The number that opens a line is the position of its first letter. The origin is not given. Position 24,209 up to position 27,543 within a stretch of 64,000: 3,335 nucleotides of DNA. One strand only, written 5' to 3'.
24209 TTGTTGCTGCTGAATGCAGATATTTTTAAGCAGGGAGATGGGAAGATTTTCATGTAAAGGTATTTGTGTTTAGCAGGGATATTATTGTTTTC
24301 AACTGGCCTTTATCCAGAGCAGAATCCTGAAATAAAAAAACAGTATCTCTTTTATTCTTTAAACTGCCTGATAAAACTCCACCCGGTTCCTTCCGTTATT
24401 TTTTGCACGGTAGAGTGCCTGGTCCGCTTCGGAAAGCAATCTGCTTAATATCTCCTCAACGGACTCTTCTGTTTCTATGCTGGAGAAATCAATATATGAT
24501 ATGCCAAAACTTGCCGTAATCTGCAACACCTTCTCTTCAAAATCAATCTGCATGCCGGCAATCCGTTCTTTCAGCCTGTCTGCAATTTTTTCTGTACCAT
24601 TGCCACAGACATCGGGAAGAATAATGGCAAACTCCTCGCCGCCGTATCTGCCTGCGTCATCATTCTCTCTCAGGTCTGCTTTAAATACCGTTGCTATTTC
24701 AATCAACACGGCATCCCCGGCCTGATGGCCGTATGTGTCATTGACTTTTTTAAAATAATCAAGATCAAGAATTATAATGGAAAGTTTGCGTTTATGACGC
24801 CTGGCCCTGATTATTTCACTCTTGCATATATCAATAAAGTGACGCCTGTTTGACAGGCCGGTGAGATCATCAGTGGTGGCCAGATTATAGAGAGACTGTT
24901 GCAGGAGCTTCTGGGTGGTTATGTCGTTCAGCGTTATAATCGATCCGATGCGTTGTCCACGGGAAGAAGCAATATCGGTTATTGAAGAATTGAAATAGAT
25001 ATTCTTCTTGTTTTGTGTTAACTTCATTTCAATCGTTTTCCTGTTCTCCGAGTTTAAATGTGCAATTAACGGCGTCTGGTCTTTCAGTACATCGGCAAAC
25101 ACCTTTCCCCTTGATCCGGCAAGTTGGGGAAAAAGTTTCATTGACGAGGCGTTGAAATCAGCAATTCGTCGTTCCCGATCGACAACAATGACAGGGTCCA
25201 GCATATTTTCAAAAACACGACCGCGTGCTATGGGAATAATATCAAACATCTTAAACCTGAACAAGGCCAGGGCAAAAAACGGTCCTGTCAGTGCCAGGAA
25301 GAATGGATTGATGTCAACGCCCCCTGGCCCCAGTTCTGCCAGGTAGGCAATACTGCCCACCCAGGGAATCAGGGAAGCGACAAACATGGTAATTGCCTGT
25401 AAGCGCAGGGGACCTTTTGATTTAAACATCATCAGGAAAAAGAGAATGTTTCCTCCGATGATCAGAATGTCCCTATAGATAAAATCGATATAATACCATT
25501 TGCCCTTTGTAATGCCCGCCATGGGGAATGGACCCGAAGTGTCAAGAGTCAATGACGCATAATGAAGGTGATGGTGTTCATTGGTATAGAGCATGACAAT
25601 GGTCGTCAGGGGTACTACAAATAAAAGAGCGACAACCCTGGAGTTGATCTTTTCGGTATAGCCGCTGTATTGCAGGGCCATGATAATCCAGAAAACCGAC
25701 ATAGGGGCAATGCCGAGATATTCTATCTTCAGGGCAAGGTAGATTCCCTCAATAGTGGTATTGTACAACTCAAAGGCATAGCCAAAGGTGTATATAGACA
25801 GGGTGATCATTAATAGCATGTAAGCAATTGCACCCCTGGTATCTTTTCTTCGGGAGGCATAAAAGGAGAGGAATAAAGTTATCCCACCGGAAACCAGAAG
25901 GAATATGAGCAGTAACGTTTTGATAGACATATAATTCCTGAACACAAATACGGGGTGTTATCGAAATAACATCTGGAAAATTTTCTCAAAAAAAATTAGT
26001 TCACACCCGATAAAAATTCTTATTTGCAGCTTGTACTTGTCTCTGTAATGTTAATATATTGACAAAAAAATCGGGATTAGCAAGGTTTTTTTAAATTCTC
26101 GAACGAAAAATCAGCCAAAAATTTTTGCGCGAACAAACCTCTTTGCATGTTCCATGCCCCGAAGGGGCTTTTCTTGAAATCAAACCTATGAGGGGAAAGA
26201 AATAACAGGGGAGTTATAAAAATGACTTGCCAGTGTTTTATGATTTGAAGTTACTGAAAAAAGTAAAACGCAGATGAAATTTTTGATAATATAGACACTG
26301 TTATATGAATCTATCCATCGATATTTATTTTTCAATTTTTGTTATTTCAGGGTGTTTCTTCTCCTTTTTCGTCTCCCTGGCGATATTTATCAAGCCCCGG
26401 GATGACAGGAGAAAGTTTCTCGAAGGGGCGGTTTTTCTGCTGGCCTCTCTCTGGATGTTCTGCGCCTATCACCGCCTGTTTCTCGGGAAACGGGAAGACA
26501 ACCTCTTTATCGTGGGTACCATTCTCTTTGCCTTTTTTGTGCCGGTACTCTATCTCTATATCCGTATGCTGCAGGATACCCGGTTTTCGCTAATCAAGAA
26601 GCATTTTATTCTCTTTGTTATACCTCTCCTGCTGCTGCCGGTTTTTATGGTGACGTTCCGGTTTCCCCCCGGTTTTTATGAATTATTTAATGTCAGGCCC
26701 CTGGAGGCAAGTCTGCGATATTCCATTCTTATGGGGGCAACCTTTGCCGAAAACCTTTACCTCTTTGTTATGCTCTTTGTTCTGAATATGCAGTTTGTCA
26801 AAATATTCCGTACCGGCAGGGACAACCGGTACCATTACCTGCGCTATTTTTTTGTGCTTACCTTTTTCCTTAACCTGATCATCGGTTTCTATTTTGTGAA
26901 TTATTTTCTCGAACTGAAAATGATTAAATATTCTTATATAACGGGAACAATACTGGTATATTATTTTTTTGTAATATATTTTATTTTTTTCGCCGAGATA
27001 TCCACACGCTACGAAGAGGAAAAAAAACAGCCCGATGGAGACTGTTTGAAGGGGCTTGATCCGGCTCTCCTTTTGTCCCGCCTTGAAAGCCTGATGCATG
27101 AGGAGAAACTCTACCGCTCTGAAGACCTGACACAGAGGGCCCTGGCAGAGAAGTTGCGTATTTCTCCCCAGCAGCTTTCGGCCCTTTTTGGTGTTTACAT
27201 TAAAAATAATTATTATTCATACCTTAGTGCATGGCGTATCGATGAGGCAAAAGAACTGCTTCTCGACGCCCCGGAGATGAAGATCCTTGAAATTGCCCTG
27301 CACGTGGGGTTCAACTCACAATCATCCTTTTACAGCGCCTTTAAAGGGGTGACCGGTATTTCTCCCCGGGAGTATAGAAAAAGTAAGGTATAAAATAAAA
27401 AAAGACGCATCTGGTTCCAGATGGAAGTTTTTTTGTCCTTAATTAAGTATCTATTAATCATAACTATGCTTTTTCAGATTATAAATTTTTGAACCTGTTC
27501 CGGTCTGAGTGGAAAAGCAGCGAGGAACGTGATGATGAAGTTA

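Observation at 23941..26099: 89-nt direct repeat (80% identity, gap-free) flanking a membrane-bound GGDEF diguanylate cyclase gene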

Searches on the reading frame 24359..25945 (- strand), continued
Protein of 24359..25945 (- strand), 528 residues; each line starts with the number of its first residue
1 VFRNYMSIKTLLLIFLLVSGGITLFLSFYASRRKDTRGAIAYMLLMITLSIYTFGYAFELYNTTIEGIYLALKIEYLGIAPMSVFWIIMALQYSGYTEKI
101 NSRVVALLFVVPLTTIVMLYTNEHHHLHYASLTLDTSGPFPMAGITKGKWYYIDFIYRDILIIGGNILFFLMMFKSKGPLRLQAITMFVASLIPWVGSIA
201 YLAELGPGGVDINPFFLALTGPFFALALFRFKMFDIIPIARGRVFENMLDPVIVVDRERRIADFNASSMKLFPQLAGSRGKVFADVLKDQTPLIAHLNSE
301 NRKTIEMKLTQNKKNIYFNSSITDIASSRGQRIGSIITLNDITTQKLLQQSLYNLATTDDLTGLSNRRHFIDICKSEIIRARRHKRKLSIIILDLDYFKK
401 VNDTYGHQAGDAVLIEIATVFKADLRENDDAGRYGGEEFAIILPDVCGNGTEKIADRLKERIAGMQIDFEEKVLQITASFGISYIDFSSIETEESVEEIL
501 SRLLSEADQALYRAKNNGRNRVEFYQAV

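Call 84: search_protein_families(library=ncbifam, proteins=[window:24359-25930:-], max_evalue=0.01)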
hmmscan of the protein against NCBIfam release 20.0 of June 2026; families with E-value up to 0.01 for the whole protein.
window:24359-25930:- (523 aa): 27 families (the best 25 are shown)
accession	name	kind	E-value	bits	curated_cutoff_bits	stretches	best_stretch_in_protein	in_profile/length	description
NF038266.1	diguan_SiaD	equivalog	5.4e-50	170.1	290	1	343-517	86-252/252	biofilm regulation diguanylate cyclase SiaD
TIGR00254.1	GGDEF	domain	1.8e-49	167.7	37.4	1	349-519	3-166/168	diguanylate cyclase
NF007298.0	PRK09776.1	equivalog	1.4e-46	159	1135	1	313-521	646-846/1111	diguanylate cyclase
NF007135.0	PRK09581.1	equivalog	2.4e-45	155.2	474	1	343-518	285-453/457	PleD family two-component system response regulator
NF007380.0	PRK09894.1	equivalog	3e-44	151.5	256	1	348-521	126-288/296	diguanylate cyclase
NF041606.1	dguan_cyc_DgcA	equivalog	7.3e-41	140.2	370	1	343-518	170-337/340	diguanylate cyclase DgcA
NF047654.1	DiguCycDgcRLepto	equivalog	8.5e-41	139.8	500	1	334-517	116-293/295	diguanylate cyclase DgcR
NF011955.1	PRK15426.1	equivalog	7.2e-38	130.1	408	1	341-519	388-560/564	cellulose biosynthesis regulator diguanylate cyclase DgcQ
NF051473.1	DigCycDgcsShew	equivalog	2.7e-36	125.5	400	1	300-516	86-287/291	diguanylate cyclase DgcS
NF007423.1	PRK09966.1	equivalog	8e-35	120.5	325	1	344-510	232-390/390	diguanylate cyclase DgcN/YfiN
NF045675.1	PhdiestaseDibA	equivalog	3e-33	115.1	980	1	239-521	83-365/623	phosphodiesterase DibA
NF007599.0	PRK10245.1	equivalog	1.4e-29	102.7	402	1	346-518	205-368/371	diguanylate cyclase AdrA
NF047872.1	GGDEF_GdpS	equivalog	2.7e-29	102.5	400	1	314-520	150-350/355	GGDEF domain-containing protein GdpS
NF007474.0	PRK10060.1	equivalog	5e-28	97.7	782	1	330-517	216-392/663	cyclic di-GMP phosphodiesterase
NF008467.0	PRK11359.1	equivalog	2.7e-23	81.9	857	1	344-521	369-532/800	oxygen-sensing cyclic-di-GMP phosphodiesterase DosP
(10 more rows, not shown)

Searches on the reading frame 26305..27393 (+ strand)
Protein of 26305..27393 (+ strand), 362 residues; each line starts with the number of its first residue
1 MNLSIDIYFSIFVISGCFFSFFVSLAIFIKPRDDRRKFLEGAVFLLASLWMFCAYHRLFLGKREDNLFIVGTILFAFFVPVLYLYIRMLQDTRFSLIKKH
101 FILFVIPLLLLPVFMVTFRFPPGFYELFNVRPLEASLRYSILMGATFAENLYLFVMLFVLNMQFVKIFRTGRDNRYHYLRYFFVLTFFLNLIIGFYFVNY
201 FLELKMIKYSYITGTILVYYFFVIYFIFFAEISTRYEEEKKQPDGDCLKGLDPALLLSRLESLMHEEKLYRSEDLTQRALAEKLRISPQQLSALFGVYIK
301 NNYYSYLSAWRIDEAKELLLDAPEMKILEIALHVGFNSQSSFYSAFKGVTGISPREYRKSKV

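Call 9: search_protein_families(library=pfam, proteins=[window:26305-27393:+])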
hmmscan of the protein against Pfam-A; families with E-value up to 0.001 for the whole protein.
window:26305-27393:+ (362 aa): 2 families
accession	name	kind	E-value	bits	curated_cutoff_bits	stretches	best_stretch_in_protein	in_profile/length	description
PF12833.13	HTH_18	-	1.6e-20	73.6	33.6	1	280-359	1-79/80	Helix-turn-helix domain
PF00165.29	HTH_AraC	-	1.4e-11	44.7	26.6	1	324-359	8-42/42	Bacterial regulatory helix-turn-helix proteins, AraC family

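Call 48: find_homologous_proteins(query=window:26305-27393:+, max_evalue=1e-20)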
Query window:26305-27393:+ (362 aa): 2 proteins with E <= 1e-20 among 4765 candidates.
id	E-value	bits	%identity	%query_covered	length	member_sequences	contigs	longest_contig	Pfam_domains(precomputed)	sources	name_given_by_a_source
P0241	1.3e-222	757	96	100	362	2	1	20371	PF12833.14,PF00165.30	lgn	-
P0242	6.0e-109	383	59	85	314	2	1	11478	PF12833.14,PF00165.30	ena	-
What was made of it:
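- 26305..27393 (+): AraC-family regulator with a hydrophobic multi-helix N-terminal half; first gene of the + strand cluster downstream of copy 2. Only two homologue clusters in the 5.8-billion-protein database (call 48).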

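Call 49: find_encoding_contigs(protein=P0241, flank=10000, max_places=4)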
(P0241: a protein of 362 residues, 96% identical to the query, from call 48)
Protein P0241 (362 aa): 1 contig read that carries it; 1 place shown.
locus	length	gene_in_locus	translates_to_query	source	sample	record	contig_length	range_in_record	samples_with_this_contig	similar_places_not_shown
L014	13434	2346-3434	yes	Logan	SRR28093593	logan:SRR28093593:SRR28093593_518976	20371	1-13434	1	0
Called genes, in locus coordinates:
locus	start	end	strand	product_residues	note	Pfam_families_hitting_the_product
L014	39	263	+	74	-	-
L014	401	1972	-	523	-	PF16927:HisKA_7TM, PF00990:GGDEF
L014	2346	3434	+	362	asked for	PF12833:HTH_18, PF00165:HTH_AraC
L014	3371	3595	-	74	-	-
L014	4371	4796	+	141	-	-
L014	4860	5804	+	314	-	PF04773:FecR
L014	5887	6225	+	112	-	-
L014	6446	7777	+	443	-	PF00211:Guanylate_cyc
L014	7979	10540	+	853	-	PF01244:Peptidase_M19 (faint)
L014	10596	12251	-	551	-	PF01368:DHH (weak), PF00571:CBS, PF07085:DRTGG, PF01368:DHH, PF02833:DHHA2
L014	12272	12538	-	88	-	PF02609:Exonuc_VII_S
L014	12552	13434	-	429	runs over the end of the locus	PF13742:tRNA_anti_2, PF01336:tRNA_anti-codon, PF02601:Exonuc_VII_L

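Call 50: find_encoding_contigs(protein=P0242, flank=10000, max_places=4)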
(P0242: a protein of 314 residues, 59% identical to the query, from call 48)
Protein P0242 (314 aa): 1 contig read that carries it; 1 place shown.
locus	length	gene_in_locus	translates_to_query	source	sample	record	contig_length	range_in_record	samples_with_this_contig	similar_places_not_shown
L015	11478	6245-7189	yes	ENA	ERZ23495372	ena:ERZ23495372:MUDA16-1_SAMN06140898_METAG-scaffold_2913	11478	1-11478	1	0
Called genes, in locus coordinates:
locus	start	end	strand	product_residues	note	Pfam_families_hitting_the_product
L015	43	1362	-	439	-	PF01978:TrmB, PF11495:TrmB_EBD_N (weak), PF09338:Gly_reductase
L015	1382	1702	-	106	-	PF05437:AzlD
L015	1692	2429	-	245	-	PF03591:AzlC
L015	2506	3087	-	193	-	-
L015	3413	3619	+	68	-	-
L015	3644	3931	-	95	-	-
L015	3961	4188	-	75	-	PF00165:HTH_AraC (weak), PF12833:HTH_18 (weak)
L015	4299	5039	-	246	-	PF01841:Transglut_core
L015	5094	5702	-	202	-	PF00440:TetR_N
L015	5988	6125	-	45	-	-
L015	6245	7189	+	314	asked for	PF12833:HTH_18, PF00165:HTH_AraC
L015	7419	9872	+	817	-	-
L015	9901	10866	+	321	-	PF04773:FecR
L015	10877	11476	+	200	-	?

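Call 84: search_protein_families(library=ncbifam, proteins=[window:26305-27393:+], max_evalue=0.01)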
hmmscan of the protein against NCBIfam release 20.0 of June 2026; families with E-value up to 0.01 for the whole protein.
window:26305-27393:+ (362 aa): 27 families (the best 25 are shown)
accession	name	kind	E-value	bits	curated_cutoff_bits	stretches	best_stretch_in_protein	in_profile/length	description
NF007693.0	PRK10371.1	equivalog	2.6e-12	46.6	253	1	273-359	213-298/309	transcriptional regulator MelR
NF007860.0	PRK10572.1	equivalog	5e-11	42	208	1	274-360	199-284/292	arabinose operon transcriptional regulator AraC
NF047455.1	TF_Staph_AryK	equivalog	3.6e-10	38.7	850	1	271-360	170-258/759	transcriptional regulator AryK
TIGR04094.1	adjacent_YSIRK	equivalog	4.4e-10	39.1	200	1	273-358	300-383/383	YSIRK-targeted surface antigen transcriptional regulator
NF047788.1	TransRegPocR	equivalog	7.3e-10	38.6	500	1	272-361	203-291/296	transcriptional regulator PocR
NF007243.0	PRK09685.1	equivalog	3e-09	36.7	199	1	268-360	209-301/303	transcriptional regulator FeaR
NF006902.0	PRK09393.1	equivalog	4e-09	36.1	425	1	259-360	221-321/327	transcriptional regulator FtrA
NF049968.1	QhpR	equivalog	3.7e-08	32.9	250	1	272-358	200-284/284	AraC-like transcriptional regulator QhpR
NF052371.1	TransRegGbdRPseu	equivalog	4.6e-08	32.5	480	1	273-360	240-326/365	choline metabolism transcriptional regulator GbdR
NF033869.1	viru_reg_Rsp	equivalog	1.2e-07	30.6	400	1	273-359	162-247/701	AraC family transcriptional regulator Rsp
NF050186.1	TransRegGliRPseudo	equivalog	4.4e-06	26.3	570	1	281-361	259-337/338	AraC family transcriptional regulator GliR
NF052534.1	RzbtTranRegRhrA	equivalog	1.7e-05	24.2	500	1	266-360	217-310/312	rhizobactin biosynthesis transcriptional regulator RhrA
NF049932.1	TranspRegBtr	equivalog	2.6e-05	22.9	900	1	274-360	180-265/531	bacillibactin transport transcriptional regulator Btr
NF010026.0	PRK13501.1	equivalog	3.7e-05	23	363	1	279-359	197-276/290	HTH-type transcriptional activator RhaR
NF040475.1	chlor_reg_RclR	equivalog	6e-05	22.5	400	1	271-359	190-277/284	reactive chlorine-specific transcriptional regulator RclR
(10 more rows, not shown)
